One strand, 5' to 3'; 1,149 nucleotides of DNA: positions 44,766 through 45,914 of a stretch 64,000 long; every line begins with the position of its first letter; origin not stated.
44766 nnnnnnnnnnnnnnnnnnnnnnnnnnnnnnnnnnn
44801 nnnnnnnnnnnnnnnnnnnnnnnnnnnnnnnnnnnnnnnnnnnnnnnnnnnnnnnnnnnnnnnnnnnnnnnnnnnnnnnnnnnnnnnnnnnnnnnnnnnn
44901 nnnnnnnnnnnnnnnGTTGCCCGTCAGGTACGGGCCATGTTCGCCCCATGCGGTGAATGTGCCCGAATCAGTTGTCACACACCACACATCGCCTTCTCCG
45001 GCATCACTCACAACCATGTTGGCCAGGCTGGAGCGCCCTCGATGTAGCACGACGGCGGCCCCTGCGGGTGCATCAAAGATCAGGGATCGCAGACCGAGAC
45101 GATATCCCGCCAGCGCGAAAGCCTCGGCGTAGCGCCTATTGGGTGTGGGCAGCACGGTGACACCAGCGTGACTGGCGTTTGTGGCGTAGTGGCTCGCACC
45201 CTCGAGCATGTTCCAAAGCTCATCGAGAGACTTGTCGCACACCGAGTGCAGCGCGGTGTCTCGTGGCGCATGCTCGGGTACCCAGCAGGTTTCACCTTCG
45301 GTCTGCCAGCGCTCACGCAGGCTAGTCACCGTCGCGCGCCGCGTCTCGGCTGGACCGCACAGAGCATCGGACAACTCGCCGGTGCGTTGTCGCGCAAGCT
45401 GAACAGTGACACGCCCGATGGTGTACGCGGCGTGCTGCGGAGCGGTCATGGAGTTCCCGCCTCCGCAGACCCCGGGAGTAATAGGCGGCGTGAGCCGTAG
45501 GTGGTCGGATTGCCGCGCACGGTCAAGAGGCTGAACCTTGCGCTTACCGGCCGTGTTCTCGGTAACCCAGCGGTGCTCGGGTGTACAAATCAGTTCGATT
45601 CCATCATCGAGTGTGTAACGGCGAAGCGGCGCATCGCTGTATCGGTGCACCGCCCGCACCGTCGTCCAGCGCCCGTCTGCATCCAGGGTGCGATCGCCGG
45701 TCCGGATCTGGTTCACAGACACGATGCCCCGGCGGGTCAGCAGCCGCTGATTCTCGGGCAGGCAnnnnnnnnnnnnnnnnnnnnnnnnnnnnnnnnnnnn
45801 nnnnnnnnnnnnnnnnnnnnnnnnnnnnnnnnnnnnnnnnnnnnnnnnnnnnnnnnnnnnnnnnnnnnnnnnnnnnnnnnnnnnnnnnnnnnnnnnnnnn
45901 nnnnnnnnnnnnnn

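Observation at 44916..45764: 283-aa intein splitting the PolA TGRLSS / PNLQNIP motif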

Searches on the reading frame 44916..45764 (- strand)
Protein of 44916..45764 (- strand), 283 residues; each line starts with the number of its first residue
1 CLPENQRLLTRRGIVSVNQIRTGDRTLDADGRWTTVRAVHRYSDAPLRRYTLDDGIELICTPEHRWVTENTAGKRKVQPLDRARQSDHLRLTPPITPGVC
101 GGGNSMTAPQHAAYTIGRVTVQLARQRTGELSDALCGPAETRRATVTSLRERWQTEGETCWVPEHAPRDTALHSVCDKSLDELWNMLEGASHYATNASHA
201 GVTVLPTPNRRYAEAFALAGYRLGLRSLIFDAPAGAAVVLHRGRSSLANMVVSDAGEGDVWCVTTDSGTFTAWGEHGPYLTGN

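Call 4: search_protein_families(library=pfam, proteins=[window:44916-45764:-], max_evalue=1)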
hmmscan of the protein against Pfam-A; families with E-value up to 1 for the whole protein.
window:44916-45764:- (283 aa): 1 family
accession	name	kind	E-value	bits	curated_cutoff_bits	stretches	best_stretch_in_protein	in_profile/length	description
PF13403.11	Hint_2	-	0.12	13.2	28.4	1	1-41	2-42/147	Hint domain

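Call 6: search_protein_families(library=ncbifam, proteins=[window:44916-45764:-], max_evalue=1)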
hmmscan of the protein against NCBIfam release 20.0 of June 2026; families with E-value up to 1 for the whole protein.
window:44916-45764:- (283 aa): 1 family
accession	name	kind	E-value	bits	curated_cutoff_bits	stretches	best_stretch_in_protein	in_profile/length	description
NF038136.1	rSAM_Rv_intein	exception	0.0011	17.9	700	1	39-274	121-329/574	intein-containing Rv2578c family radical SAM protein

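Call 7: search_protein_families(library=phrogs, proteins=[window:44916-45764:-], max_evalue=0.1)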
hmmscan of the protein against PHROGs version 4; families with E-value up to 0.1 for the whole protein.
window:44916-45764:- (283 aa): 0 families

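Call 9: search_dna_similar(query=window:44916-45764:-, collection=phages, mode=protein, max_rows=40, max_evalue=0.01)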
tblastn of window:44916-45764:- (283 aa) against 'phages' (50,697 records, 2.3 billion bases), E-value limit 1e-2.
Records with a match: 1; places in all: 1; records where one place covers at least 80% of the query: 0.
Best place of each record, by identity: <60% 1.
By first word of the organism name: Salicola 1.
By host as written in the record: Salicola sp. PV4 1.
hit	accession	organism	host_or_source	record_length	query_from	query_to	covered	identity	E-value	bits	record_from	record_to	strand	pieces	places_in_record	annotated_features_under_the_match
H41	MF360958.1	Salicola phage SCTP-2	Salicola sp. PV4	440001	1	75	27%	28.0%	3e-3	45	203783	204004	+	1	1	204: hypothetical protein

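Call 14: find_homologous_proteins(query=window:44916-45764:-, max_evalue=0.001)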
Query window:44916-45764:-: 2180 candidates shared short words with the query, none scored E <= 0.001.

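Call 17: search_solved_structures(query=window:44916-45764:-, max_evalue=10, show_alignments=3)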
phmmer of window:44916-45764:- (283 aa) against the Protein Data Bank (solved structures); distinct sequences matched with E-value up to 10: 12.
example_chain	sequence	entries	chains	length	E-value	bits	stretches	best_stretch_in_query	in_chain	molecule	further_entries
6riz_A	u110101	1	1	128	0.00041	23.3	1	8-70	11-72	gp41-1 intein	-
6qaz_A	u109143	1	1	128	0.0096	18.8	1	8-70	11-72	cyanophage-like gp41-1 intein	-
5z8b_A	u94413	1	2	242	0.28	14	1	17-74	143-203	KfiA protein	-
1tyy_A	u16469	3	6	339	0.31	13.9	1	153-194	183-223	putative sugar kinase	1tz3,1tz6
6rix_A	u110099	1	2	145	0.31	13.8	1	10-70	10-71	Replicative DNA helicase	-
6riy_A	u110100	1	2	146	0.32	13.8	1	10-70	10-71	Replicative DNA helicase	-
6qdv_N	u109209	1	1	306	0.43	13.4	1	157-274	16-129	U5 small nuclear ribonucleoprotein 40 kDa protein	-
3jcr_D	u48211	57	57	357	0.49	13.2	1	156-274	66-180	U5-40K | U5 small nuclear ribonucleoprotein 40 kDa protein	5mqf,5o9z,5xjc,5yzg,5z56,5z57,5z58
2lmc_A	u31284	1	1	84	0.78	12.5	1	17-59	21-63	Bacterial RNA polymerase inhibitor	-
6mx6_A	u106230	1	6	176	1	12.1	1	1-64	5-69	Pre-mRNA-processing-splicing factor 8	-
6owu_A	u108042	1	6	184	1.1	12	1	1-64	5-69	PRP8 protein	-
2wnm_A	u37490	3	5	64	1.3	11.9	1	19-59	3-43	GENE 2 | Bacterial RNA polymerase inhibitor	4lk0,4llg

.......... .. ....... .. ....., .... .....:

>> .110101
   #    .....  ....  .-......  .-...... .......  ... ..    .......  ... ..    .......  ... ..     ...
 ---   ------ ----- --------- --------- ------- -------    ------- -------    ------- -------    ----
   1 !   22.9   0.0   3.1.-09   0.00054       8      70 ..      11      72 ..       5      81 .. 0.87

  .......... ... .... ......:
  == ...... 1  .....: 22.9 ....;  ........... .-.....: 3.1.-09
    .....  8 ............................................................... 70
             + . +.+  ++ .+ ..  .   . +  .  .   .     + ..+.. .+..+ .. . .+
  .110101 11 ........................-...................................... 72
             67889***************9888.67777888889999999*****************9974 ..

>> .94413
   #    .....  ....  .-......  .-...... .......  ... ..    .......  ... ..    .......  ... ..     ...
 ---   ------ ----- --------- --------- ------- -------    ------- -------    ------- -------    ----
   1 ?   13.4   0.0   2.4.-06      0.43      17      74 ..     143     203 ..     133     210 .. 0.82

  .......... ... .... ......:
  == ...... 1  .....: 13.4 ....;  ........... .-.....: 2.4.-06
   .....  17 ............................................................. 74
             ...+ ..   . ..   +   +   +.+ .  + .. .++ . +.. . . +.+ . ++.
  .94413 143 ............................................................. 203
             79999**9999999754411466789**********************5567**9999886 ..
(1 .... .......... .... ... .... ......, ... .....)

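Call 35: search_solved_structures(query=A3, max_evalue=1, show_alignments=4)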
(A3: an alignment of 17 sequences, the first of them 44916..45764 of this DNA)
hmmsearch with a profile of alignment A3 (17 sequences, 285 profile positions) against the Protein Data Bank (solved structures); distinct sequences matched with E-value up to 1: 24.
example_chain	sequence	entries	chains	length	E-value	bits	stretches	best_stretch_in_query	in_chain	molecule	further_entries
6riz_A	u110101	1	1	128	0.0073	19.6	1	8-71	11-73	gp41-1 intein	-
2lwy_A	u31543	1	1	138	0.039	17.2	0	7-28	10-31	BACTERIAL INTEIN-LIKE DOMAIN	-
5ol1_A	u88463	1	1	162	0.16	15.1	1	36-72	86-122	DNA polymerase III subunit alpha,DNA polymerase III subunit alpha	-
7qil_A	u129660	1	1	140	0.17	15.1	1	10-72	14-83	DnaE intein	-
1zd7_A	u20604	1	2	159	0.22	14.7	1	36-71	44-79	DNA polymerase III alpha subunit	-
4nik_A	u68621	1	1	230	0.23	14.7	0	160-241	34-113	26S proteasome non-ATPase regulatory subunit 10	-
3nzm_A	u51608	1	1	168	0.25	14.5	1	36-71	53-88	DNA polymerase III subunit alpha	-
5vhf_G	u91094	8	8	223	0.26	14.5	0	161-240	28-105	26S proteasome non-ATPase regulatory subunit 10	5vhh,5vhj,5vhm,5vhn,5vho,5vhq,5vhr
5vhp_G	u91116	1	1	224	0.26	14.5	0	161-240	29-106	26S proteasome non-ATPase regulatory subunit 10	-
1tr4_A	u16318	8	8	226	0.26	14.5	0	161-240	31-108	26S proteasome non-ATPase regulatory subunit 10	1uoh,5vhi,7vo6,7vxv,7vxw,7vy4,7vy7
7yg7_A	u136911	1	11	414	0.26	14.5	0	204-282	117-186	Nucleoprotein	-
1qym_A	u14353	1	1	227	0.26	14.5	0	161-240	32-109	26S proteasome non-ATPase regulatory subunit 10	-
6qaz_A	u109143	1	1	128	0.27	14.4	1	8-66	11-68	cyanophage-like gp41-1 intein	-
1zde_A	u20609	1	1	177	0.27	14.4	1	36-71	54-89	DNA polymerase III alpha subunit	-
7xpn_A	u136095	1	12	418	0.27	14.4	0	204-282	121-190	Nucleoprotein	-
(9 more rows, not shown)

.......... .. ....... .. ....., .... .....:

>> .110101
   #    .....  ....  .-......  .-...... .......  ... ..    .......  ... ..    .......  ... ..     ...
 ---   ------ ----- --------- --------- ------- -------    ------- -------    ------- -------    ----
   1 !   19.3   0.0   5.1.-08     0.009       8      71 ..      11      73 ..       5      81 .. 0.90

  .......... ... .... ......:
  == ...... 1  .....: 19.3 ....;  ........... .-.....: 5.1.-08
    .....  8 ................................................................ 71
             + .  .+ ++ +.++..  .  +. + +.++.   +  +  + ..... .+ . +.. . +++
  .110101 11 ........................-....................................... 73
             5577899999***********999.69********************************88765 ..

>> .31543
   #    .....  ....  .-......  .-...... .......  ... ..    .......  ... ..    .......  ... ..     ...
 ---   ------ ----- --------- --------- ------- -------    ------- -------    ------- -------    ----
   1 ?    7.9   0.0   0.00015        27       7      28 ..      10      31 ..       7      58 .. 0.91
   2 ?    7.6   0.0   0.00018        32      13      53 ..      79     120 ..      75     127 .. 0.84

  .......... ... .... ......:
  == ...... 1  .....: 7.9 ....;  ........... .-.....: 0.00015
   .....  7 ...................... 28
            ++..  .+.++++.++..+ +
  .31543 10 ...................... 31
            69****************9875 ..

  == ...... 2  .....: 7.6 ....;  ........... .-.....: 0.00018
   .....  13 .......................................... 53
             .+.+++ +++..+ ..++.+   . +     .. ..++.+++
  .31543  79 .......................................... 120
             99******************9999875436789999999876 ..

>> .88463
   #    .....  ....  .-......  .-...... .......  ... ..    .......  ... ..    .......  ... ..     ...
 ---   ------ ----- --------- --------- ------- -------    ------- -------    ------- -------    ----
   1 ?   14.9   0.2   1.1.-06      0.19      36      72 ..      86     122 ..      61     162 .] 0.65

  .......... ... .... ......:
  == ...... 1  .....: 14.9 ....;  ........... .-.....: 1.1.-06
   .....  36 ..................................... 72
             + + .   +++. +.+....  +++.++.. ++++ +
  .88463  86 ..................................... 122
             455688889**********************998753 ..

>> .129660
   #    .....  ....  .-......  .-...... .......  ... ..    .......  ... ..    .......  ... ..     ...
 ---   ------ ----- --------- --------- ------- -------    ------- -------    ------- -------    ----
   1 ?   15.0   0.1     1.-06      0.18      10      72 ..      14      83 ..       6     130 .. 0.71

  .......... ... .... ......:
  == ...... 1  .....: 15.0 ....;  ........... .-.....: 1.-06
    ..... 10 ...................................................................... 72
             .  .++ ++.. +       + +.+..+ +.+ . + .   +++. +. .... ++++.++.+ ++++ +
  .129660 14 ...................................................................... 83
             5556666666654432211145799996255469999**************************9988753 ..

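Call 45: predict_structure(alignment_id=A3)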
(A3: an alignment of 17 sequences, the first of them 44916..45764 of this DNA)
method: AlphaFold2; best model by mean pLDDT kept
length: 283 residues; sequences in the alignment: 17
mean_pLDDT: 90.5   pTM: 0.89
mean pLDDT of the five models: 90.5, 90.3, 90.1, 89.8, 89.5
residues with pLDDT >= 90: 225; 70-90: 36; 50-70: 21; < 50: 1
segments of 3 or more residues with pLDDT < 50: none
pLDDT, mean of each block of 10 residues (from residue 1): 97 95 97 97 98 95 97 95 96 80 72 93 92 92 93 73 65 90 93 71 90 94 94 92 92 98 98 96 93
secondary structure, 60 per line:
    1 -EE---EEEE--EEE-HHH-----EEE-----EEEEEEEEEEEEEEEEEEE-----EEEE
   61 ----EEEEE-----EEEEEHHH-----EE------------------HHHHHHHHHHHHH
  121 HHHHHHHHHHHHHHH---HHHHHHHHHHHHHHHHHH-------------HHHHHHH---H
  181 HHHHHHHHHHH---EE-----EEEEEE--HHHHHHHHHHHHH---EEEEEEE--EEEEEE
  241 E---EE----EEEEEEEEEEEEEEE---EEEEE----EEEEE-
elements in order: E7-10 E13-15 E25-27 E33-51 E57-60 E65-69 E75-79 H108-135 H139-156 H170-176 H180-191 E202-207 H210-222 E226-232 E235-241 E251-265 E269-273 E278-282

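Call 46: find_related_loci(query=A3, collection=genome_contigs, flank=4000)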
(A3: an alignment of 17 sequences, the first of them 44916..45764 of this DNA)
Query A3 (283 aa) in genome_contigs; peptide patterns used: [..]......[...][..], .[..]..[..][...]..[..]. (x = any residue, [..] = any of these).
20 stretches matched a pattern; 7 encode a relative of the query (tblastn E <= 1e-3); 7 distinct loci.
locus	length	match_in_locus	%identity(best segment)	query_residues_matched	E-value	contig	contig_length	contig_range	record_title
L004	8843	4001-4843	65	1-283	1e-120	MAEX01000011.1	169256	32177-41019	Mycobacterium sp. D16Q14 sctg_0010_0001, whole genome shotgun sequence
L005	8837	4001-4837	40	1-283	3e-49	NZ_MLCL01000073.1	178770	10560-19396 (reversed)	Mycobacterium syngnathidarum strain 27335 NODE_13_length_178770_cov_27.0845, whole genome shotgun sequence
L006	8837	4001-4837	40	1-283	3e-49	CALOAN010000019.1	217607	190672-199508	MAG: uncultured actinomycete isolate LOGT_bin.0024 genome assembly, contig: contig_29813, whole genome shotgun sequence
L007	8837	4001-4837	39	1-283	2e-49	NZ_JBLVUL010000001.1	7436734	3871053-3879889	Mycobacterium sp. 48b Seq1, whole genome shotgun sequence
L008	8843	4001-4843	37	1-283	1e-41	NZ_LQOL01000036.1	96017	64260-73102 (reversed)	Mycolicibacterium canariasense strain CCUG 47953 contig_29, whole genome shotgun sequence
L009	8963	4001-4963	46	1-283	5e-19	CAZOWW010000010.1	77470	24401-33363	MAG TPA_asm: uncultured Kineosporiaceae bacterium isolate binchicken_co50_20 genome assembly, contig: NODE_304_length_77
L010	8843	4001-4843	37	1-283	1e-41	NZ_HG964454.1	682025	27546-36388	Mycolicibacterium austroafricanum strain DSM 44191, whole genome shotgun sequence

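Call 48: search_protein_representatives(alignment_id=A3)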
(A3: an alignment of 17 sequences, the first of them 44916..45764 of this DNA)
Query: 17 sequences, 285 profile positions. Proteins with E-value up to 0.001 (for the whole library): 1463; up to 1e-10: 257; up to 1e-30: 33. The best 150 are listed.
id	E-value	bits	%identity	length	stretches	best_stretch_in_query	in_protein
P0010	1.2e-87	311.0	-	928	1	1-285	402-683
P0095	1.9e-65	238.1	-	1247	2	1-285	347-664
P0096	1.5e-55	205.6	-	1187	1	1-285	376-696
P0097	5.1e-54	200.6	-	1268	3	1-285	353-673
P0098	7.9e-54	200.0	-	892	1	1-285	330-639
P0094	4.4e-53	197.5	-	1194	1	1-285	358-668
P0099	4.7e-53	197.4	-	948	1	1-285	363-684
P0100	8.1e-53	196.7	-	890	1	1-285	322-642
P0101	1.1e-51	193.0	-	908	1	1-285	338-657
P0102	2.0e-50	188.8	-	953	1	1-285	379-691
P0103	6.1e-50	187.2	-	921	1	1-285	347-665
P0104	1.6e-49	185.9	-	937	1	1-285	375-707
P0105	1.0e-47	179.9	-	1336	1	1-285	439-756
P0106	5.6e-47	177.5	-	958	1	1-285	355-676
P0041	7.6e-47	177.1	-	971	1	1-285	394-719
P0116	4.2e-40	154.9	-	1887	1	1-285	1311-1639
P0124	2.0e-28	116.6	-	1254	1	1-285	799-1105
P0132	3.3e-23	99.5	-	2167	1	1-285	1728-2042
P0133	4.0e-23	99.2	-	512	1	1-285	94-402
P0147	2.0e-20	90.4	-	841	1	1-285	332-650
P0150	2.9e-20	89.8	-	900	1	1-285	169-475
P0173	4.1e-18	82.8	-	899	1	1-285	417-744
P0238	1.8e-14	70.8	-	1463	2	1-72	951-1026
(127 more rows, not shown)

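Call 50: fold_search(model_id=the predicted structure, library=pdb)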
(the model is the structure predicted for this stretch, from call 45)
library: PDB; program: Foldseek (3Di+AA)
matches with E <= 10: 373; with E <= 0.001: 39
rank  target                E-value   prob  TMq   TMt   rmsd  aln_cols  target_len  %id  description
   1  7qsu                  8.9e-09  1.00  0.57  0.46   9.1       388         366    9  Crystal structure of homing endonuclease-associated TliVMA intein (C1A, d333-339) (released 2022-03-30)
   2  1dfa                  2.4e-08  1.00  0.51  0.38  11.3       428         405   11  CRYSTAL STRUCTURE OF PI-SCEI IN C2 SPACE GROUP (released 1999-12-08)
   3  1um2_A                2.9e-08  1.00  0.53  0.38  13.2       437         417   10  Crystal Structure of the Vma1-Derived Endonuclease with the Ligated Extein Segment (released 2004-09-22)
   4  1vde_B                4.7e-08  1.00  0.50  0.35  11.9       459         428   10  PI-SCEI, A HOMING ENDONUCLEASE WITH PROTEIN SPLICING ACTIVITY (released 1998-04-08)
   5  1vde_A                6.7e-08  1.00  0.53  0.38  12.7       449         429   10  PI-SCEI, A HOMING ENDONUCLEASE WITH PROTEIN SPLICING ACTIVITY (released 1998-04-08)
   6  7qst                  9.5e-08  1.00  0.53  0.43  10.0       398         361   12  Crystal structure of homing endonuclease-associated PhoVMA intein (C1A) (released 2022-03-30)
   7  1jva_A                1.8e-07  1.00  0.51  0.36  13.3       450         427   10  CRYSTAL STRUCTURE OF THE VMA1-DERIVED ENDONUCLEASE BEARING THE N AND C EXTEIN PROPEPTIDES (released 2002-08-29)
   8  1lws_A                1.9e-07  1.00  0.55  0.39  11.9       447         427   10  Crystal structure of the intein homing endonuclease PI-SceI bound to its recognition sequence (released 2002-09-27)
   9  1ef0_A                2.2e-07  1.00  0.47  0.34  12.5       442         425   10  CRYSTAL STRUCTURE OF PI-SCEI MINIPRECURSOR (released 2000-06-07)
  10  1jva_B                2.9e-07  1.00  0.53  0.37  13.1       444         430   10  CRYSTAL STRUCTURE OF THE VMA1-DERIVED ENDONUCLEASE BEARING THE N AND C EXTEIN PROPEPTIDES (released 2002-08-29)
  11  1um2_B                3.3e-07  1.00  0.52  0.37  13.1       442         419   10  Crystal Structure of the Vma1-Derived Endonuclease with the Ligated Extein Segment (released 2004-09-22)
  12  7qss                  5.9e-07  1.00  0.53  0.37  11.9       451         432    8  Crystal structure of homing endonuclease-associated TliVMA intein (C1A) (released 2022-03-30)
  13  1ef0_B                1.1e-06  1.00  0.50  0.38  12.9       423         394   10  CRYSTAL STRUCTURE OF PI-SCEI MINIPRECURSOR (released 2000-06-07)
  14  1lwt_A                2.8e-06  1.00  0.55  0.37  12.7       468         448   10  Crystal structure of the intein homing endonuclease PI-SceI bound to its substrate DNA (Ca2+ free) (released 2002-09-27)
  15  6mwy_A                8.5e-06  1.00  0.27  0.51   3.0       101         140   27  The Prp8 intein of Cryptococcus gattii (released 2019-11-06)
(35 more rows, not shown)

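Call 83: search_protein_families(library=pfam, proteins=[P0147, P0124, P0132, P0150, P0173, P0133, P0095, P0098], max_evalue=0.0001)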
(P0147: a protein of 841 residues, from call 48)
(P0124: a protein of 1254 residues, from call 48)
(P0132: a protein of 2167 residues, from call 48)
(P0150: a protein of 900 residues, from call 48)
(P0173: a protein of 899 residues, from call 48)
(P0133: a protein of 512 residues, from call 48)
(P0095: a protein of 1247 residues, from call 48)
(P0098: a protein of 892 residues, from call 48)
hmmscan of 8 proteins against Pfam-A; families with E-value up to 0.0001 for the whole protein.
P0147 (841 aa): 4 families
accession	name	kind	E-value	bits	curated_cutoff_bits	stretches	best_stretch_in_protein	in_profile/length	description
PF04539.22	Sigma70_r3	-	4.4e-17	62.4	25.3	1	680-758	4-77/78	Sigma-70 region 3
PF04545.22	Sigma70_r4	-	1.9e-16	59.8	24.1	1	772-825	2-50/50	Sigma-70, region 4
PF04542.20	Sigma70_r2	-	4.9e-14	52.3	24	1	282-332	4-54/71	Sigma-70 region 2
PF00140.25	Sigma70_r1_2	-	2.9e-11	43.6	22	1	62-91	1-30/34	Sigma-70 factor, region 1.2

P0124 (1254 aa): 1 family
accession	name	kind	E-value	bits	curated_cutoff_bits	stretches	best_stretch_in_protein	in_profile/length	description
PF01464.25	SLT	-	2.2e-05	24.4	21.3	0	1104-1159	27-84/117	Transglycosylase SLT domain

P0132 (2167 aa): 0 families

P0150 (900 aa): 1 family
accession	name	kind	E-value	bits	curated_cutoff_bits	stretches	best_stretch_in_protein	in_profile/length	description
PF00476.26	DNA_pol_A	-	5.5e-42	144.5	34.3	1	551-889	30-372/381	DNA polymerase family A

P0173 (899 aa): 1 family
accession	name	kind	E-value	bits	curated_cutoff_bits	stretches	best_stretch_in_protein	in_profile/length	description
PF00476.26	DNA_pol_A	-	2.3e-45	155.6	34.3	2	260-417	55-216/381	DNA polymerase family A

P0133 (512 aa): 1 family
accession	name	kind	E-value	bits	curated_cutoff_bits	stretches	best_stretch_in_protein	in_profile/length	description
PF00293.34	NUDIX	-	7.2e-16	58.9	21.1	1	401-496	27-130/134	NUDIX domain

P0095 (1247 aa): 2 families
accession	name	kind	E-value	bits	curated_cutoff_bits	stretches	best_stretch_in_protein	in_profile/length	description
PF00476.26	DNA_pol_A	-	2.6e-32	112.7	34.3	3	1088-1221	214-360/381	DNA polymerase family A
PF01612.26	DNA_pol_A_exo1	-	2.8e-06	27.7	23.6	1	32-115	17-100/173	3'-5' exonuclease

P0098 (892 aa): 2 families
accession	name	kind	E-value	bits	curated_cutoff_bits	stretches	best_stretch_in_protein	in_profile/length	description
PF00476.26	DNA_pol_A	-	9.5e-59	199.7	34.3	2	640-888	122-379/381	DNA polymerase family A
PF01612.26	DNA_pol_A_exo1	-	1.3e-14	54.8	23.6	1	2-174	1-166/173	3'-5' exonuclease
